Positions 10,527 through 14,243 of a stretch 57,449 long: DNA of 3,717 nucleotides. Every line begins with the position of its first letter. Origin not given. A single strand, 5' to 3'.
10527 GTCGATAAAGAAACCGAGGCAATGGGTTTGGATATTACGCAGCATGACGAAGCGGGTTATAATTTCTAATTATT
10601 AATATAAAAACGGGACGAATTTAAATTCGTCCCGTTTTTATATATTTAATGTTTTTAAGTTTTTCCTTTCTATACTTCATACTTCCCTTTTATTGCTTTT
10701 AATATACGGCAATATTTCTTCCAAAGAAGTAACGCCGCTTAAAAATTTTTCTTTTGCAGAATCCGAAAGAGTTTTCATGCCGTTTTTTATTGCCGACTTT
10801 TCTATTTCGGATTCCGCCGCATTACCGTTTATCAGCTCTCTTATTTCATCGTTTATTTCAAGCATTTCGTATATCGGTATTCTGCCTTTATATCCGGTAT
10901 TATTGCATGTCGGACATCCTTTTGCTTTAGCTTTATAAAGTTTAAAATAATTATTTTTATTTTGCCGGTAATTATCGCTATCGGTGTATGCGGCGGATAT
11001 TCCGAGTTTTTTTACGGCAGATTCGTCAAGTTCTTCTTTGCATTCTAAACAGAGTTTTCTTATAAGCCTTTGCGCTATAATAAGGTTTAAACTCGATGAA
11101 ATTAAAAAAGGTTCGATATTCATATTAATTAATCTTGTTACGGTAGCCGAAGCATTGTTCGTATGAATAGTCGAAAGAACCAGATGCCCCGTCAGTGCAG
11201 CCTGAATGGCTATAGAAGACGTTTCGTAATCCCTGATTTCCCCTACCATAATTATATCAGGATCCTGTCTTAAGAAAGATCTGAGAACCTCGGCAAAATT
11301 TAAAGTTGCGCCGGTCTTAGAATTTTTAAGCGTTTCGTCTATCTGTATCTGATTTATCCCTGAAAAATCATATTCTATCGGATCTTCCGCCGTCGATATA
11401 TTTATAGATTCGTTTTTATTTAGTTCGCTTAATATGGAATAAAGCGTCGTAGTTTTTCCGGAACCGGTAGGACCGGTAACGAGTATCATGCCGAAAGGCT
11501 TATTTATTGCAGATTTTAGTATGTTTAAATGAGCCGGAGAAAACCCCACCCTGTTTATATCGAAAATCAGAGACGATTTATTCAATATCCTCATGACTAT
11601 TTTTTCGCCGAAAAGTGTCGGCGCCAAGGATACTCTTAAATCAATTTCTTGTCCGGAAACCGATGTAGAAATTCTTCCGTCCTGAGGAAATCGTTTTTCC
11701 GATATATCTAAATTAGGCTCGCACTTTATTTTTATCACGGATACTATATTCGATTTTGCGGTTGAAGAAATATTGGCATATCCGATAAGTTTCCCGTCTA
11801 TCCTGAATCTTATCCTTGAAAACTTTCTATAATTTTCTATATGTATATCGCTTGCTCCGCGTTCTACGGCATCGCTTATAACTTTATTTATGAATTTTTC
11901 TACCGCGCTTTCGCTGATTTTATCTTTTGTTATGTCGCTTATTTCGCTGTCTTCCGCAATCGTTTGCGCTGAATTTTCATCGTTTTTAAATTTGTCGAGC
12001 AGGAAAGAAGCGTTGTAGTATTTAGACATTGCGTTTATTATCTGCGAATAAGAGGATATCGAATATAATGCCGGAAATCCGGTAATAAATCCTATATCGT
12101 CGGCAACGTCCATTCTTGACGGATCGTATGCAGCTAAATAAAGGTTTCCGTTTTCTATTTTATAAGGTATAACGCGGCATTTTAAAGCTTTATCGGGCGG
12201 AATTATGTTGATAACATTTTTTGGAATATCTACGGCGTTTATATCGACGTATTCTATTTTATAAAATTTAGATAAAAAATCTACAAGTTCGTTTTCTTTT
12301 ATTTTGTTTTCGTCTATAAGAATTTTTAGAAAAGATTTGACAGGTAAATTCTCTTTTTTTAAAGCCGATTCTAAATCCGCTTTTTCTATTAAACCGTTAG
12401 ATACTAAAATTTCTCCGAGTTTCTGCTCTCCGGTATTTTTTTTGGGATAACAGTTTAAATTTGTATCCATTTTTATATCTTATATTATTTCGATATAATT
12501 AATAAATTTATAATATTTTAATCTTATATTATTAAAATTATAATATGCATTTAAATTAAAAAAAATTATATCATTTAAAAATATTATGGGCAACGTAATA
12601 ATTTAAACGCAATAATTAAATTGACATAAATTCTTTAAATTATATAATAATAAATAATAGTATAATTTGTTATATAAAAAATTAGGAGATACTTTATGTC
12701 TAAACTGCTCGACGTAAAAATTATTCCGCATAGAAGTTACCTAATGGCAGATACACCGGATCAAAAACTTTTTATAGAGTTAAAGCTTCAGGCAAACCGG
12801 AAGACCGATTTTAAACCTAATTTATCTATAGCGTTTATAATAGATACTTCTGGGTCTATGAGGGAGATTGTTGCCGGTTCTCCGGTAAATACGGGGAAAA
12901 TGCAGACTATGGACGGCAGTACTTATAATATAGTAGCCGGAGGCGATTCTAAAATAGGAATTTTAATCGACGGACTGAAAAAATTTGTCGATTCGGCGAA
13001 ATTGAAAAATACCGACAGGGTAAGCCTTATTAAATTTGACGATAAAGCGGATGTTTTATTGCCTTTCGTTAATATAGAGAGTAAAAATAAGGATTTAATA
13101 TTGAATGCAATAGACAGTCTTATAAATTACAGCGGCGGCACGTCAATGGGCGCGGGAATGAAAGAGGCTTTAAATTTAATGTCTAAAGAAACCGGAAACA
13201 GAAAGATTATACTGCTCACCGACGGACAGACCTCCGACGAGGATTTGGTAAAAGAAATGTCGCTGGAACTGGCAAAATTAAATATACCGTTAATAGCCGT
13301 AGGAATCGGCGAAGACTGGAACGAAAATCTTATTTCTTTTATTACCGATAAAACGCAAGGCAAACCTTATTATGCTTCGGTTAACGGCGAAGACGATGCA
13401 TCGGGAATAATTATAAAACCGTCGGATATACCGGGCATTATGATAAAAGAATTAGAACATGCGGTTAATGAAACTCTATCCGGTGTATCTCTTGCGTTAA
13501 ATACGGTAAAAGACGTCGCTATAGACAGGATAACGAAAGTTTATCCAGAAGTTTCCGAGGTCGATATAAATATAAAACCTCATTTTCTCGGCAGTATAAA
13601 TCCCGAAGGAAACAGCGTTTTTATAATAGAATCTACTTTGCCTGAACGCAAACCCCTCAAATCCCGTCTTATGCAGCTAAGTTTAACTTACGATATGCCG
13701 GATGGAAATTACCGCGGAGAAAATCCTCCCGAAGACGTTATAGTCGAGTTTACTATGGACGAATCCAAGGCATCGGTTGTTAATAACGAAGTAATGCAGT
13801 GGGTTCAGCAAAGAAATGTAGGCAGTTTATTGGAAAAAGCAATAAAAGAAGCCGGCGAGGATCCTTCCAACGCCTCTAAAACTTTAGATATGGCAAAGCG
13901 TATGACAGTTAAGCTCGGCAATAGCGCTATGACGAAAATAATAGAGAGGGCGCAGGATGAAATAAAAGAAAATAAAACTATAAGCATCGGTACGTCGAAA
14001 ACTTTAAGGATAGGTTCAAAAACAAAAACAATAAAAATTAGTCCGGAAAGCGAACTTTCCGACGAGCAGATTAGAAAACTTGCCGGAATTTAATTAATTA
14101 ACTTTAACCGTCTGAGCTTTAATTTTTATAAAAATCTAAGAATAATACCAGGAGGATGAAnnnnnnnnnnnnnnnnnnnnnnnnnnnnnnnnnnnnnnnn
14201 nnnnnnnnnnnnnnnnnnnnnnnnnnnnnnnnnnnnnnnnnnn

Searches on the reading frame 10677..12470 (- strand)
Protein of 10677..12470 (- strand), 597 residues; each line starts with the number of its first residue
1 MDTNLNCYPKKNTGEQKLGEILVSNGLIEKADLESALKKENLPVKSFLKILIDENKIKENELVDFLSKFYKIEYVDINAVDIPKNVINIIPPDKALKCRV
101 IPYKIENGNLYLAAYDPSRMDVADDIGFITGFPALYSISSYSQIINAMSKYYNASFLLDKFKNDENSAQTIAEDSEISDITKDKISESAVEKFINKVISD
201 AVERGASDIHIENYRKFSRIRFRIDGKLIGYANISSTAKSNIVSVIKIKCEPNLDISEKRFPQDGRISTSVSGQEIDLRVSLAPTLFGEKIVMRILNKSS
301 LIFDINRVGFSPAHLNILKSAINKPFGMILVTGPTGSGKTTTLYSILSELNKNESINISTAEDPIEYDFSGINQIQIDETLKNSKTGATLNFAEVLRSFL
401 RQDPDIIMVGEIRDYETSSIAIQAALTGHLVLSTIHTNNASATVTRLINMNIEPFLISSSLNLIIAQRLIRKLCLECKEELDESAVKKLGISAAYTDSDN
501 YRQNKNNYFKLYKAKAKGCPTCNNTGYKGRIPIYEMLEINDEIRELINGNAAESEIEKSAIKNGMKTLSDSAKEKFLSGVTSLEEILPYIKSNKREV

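Call 45: search_protein_families(library=pfam, max_evalue=0.000001, proteins=[window:10677-12470:-])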
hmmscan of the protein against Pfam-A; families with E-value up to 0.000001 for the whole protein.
window:10677-12470:- (597 aa): 2 families
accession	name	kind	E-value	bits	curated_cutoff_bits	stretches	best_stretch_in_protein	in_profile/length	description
PF00437.27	T2SSE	-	9.6e-130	433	24.9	1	186-587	4-369/370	Type II/IV secretion system protein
PF05157.20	MshEN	-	7.1e-15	55.2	23.1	1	70-153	1-85/90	MshEN domain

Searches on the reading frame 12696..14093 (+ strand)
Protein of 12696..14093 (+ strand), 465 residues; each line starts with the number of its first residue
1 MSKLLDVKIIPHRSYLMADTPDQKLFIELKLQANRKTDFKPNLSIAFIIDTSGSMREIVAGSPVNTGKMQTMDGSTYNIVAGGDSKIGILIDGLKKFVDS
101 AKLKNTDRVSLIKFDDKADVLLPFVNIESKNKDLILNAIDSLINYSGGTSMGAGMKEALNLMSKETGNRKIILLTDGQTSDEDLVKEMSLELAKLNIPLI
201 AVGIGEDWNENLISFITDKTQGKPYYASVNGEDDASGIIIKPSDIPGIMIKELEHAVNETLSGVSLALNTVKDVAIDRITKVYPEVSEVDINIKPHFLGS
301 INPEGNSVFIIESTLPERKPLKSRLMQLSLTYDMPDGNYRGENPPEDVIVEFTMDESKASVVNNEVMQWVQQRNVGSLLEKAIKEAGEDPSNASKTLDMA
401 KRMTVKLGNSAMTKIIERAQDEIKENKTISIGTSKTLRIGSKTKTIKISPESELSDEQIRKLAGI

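Call 45: search_protein_families(library=pfam, max_evalue=0.000001, proteins=[window:12696-14093:+])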
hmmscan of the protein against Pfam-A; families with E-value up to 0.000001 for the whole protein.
window:12696-14093:+ (465 aa): 3 families
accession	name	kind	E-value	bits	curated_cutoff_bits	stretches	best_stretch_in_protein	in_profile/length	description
PF00092.34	VWA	-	1.4e-19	71.4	23.8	1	45-225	2-160/174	von Willebrand factor type A domain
PF13519.12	VWA_2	-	3e-16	60.4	27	1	46-178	2-107/107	von Willebrand factor type A domain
PF13768.12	VWA_3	-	5.9e-14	52.8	27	1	90-222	20-151/155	von Willebrand factor type A domain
